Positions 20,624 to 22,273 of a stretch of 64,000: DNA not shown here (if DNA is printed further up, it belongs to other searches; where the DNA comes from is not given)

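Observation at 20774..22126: Unusual three-part fusion: HMA domain + polytopic permease + C-terminal cupredoxin-like domain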

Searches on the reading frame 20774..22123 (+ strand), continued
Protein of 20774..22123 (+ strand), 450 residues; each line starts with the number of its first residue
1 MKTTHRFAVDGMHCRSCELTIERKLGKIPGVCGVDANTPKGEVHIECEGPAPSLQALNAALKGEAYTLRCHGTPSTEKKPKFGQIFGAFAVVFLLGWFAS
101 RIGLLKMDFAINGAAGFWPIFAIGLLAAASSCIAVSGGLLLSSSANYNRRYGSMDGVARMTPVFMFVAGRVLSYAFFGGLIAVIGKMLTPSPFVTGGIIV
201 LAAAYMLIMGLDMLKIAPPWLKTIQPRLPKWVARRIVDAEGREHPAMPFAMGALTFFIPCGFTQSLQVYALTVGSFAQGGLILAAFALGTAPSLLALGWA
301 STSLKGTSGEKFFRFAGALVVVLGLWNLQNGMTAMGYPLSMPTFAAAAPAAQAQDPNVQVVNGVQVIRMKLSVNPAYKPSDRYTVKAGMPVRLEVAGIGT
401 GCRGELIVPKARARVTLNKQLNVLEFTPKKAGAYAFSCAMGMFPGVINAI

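Call 19: predict_structure(alignment_id=A1)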
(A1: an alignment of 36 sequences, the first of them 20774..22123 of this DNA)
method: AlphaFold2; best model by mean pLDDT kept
length: 450 residues; sequences in the alignment: 36
mean_pLDDT: 80.3   pTM: 0.74
mean pLDDT of the five models: 80.3, 76.7, 74.4, 72.6, 72.2
residues with pLDDT >= 90: 63; 70-90: 322; 50-70: 49; < 50: 16
segments of 3 or more residues with pLDDT < 50: 110-112, 346-352
pLDDT, mean of each block of 10 residues (from residue 1): 86 79 88 87 89 88 84 79 88 82 60 63 78 77 73 68 92 93 81 81 88 85 78 65 77 85 75 82 91 86 72 85 85 74 48 73 90 76 89 84 77 85 90 80 81
secondary structure, 60 per line:
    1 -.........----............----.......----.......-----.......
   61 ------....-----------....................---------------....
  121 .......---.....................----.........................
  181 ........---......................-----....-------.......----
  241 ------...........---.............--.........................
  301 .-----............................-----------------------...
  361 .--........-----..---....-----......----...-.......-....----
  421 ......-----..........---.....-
elements in order: E2-10 H15-26 E31-37 E42-48 H54-60 E67-70 H82-101 H117-127 H131-151 H156-188 H192-213 H219-222 H230-236 H247-257 H261-273 H276-301 H307-334 E358-361 E364-371 E382-385 E391-396 E405-408 E413-416 E421-426 E432-438 E445-449

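Call 20: search_protein_representatives(protein=window:20774-22123:+)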
Query: 450 residues. Proteins with E-value up to 0.001 (for the whole library): 4396; up to 1e-10: 1844; up to 1e-30: 821. The best 150 are listed.
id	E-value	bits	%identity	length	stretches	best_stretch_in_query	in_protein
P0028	6.5e-151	519.2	56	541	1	6-449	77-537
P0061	1.0e-141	488.9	49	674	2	7-443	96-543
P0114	5.9e-135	466.7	52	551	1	6-448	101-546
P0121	4.6e-122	424.2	50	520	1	7-449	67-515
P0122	4.2e-120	417.7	50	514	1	7-447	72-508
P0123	6.6e-120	417.1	47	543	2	6-447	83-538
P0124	8.4e-120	416.7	47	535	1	9-448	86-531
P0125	4.2e-118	411.1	49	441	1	8-449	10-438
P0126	6.0e-117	407.3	44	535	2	7-449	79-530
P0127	1.7e-111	389.4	47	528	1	5-447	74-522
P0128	4.8e-106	371.4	46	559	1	7-449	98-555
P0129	1.8e-101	356.3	47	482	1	8-447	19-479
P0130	2.1e-98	346.2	44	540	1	6-449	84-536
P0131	4.5e-98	345.1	43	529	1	7-447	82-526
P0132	1.8e-97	343.1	45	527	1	5-450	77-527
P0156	1.4e-76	274.3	39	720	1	7-443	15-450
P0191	2.4e-68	247.1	39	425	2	6-347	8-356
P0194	8.4e-68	245.3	37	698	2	3-442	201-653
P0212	6.6e-65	235.8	41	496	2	2-350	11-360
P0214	9.4e-65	235.3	37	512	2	8-340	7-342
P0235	6.6e-61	222.6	40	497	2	6-339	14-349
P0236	1.5e-60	221.5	32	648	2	6-448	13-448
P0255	1.8e-58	214.6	42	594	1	7-340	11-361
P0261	1.6e-57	211.5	36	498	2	4-359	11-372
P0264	4.2e-57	210.1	35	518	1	8-418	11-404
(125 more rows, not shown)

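Call 22: fold_search(model_id=the predicted structure, library=pdb)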
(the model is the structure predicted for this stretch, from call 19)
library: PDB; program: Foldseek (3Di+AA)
matches with E <= 10: 782; with E <= 0.001: 4
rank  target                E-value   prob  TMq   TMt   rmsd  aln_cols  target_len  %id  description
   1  4f2e                  2.1e-05  1.00  0.20  0.85   2.2       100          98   26  Crystal structure of the Streptococcus pneumoniae D39 copper chaperone CupA with Cu(I) (released 2013-01-30)
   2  4f2f                  7.1e-05  1.00  0.19  0.81   1.8        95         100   23  Crystal structure of the metal binding domain (MBD) of the Streptococcus pneumoniae D39 Cu(I) exporting P-type ATPase Co (released 2013-01-30)
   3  2iwf_A                6.5e-04  1.00  0.18  0.14   3.2       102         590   19  Resting form of pink nitrous oxide reductase from Achromobacter Cycloclastes (released 2006-08-16)
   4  7aq2_B                8.1e-04  1.00  0.18  0.14   3.2        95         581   19  Pseudomonas stutzeri nitrous oxide reductase mutant, H583A (released 2021-01-13)
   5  7aq3_B                1.1e-03  1.00  0.18  0.14   3.1       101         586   18  Pseudomonas stutzeri nitrous oxide reductase mutant, H583D (released 2021-01-13)
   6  6y7d_A                1.1e-03  1.00  0.18  0.14   3.1       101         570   18  Pseudomonas stutzeri nitrous oxide reductase mutant, H433A (released 2021-01-27)
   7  6rkz_B                1.1e-03  1.00  0.18  0.14   3.1       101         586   18  Recombinant Pseudomonas stutzeri nitrous oxide reductase, form II (released 2019-06-26)
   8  6y7e_B                1.1e-03  1.00  0.18  0.14   3.1       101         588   18  Pseudomonas stutzeri nitrous oxide reductase mutant, H494A (released 2021-01-27)
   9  4hcf_B                1.1e-03  1.00  0.17  0.69   3.8        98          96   18  Crystal Structure of Uncharacterized Cupredoxin-like Domain Protein Cupredoxin_1 with Copper Bound from Bacillus anthr (released 2012-10-17)
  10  6y7d_B                1.2e-03  1.00  0.18  0.14   3.3       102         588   20  Pseudomonas stutzeri nitrous oxide reductase mutant, H433A (released 2021-01-27)
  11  7aq4_A                1.3e-03  1.00  0.18  0.14   3.3       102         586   20  Pseudomonas stutzeri nitrous oxide reductase mutant, H583E (released 2021-01-13)
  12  7aq9_A                1.3e-03  1.00  0.18  0.14   3.4       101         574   20  Pseudomonas stutzeri nitrous oxide reductase mutant, H583W (released 2021-01-13)
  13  7aq7_A                1.4e-03  1.00  0.18  0.14   3.0       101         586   18  Pseudomonas stutzeri nitrous oxide reductase mutant, H583Y (released 2021-01-13)
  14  1qni_A                1.4e-03  1.00  0.18  0.15   4.5       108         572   18  Crystal Structure of Nitrous Oxide Reductase from Pseudomonas nautica, at 2.4A Resolution (released 2000-10-13)
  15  6y77_B                1.5e-03  1.00  0.18  0.14   3.1       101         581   18  Pseudomonas stutzeri nitrous oxide reductase mutant, H326A (released 2021-01-27)
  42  4hcf_A                2.5e-03  1.00  0.16  0.72   3.0        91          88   19  Crystal Structure of Uncharacterized Cupredoxin-like Domain Protein Cupredoxin_1 with Copper Bound from Bacillus anthr (released 2012-10-17)
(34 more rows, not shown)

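Call 25: search_solved_structures(query=A1, max_evalue=10)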
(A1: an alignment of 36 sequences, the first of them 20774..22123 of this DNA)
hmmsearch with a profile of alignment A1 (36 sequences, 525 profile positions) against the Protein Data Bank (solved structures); distinct sequences matched with E-value up to 10: 69 (the best 60 are shown).
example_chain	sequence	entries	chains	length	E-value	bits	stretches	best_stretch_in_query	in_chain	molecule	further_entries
7xuk_A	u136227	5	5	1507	5.1e-47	163.9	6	68-140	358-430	Copper-transporting ATPase 2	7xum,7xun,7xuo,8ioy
7si3_A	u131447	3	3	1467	1.7e-42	149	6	53-140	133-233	P-type Cu(+) transporter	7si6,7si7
1p6t_A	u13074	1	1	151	3.4e-22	82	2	70-140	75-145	Potential copper-transporting ATPase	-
2rml_A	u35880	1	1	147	9.5e-22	80.5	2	70-139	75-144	Copper-transporting P-type ATPase copA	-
2rop_A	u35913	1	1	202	9.3e-20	74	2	67-140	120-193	Copper-transporting ATPase 2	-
8q73_A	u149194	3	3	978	1.1e-16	63.8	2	58-141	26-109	Copper-transporting ATPase HMA4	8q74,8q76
2ew9_A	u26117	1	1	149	3.3e-13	52.3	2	69-135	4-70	Copper-transporting ATPase 2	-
2mry_A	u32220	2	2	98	1.2e-11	47.2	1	430-521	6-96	Uncharacterized protein | CupA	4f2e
1k0v_A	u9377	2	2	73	1.2e-11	47.1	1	69-138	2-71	CopZ | similar to mercuric transport protein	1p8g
6ff2_A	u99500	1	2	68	1.6e-11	46.8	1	71-134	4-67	Copper chaperone CopZ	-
1kqk_A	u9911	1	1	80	3.3e-11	45.8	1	69-140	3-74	POTENTIAL COPPER-TRANSPORTING ATPASE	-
1jww_A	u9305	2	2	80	3.7e-11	45.6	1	69-140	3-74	Potential copper-transporting ATPase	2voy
2qif_A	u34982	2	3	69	4.2e-11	45.4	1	69-135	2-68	Copper chaperone copZ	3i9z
2l3m_A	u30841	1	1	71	4.4e-11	45.3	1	66-135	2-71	Copper-ion-binding protein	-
1afi_A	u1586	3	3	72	5.5e-11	45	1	68-133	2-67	MERP | MERCURIC TRANSPORT PROTEIN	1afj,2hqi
4f2f_A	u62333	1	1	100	4.6e-10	42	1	431-523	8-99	Cation-transporting ATPase, E1-E2 family protein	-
4hcf_A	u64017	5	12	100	0.42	12.4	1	436-519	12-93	Cupredoxin 1 | Cytochrome B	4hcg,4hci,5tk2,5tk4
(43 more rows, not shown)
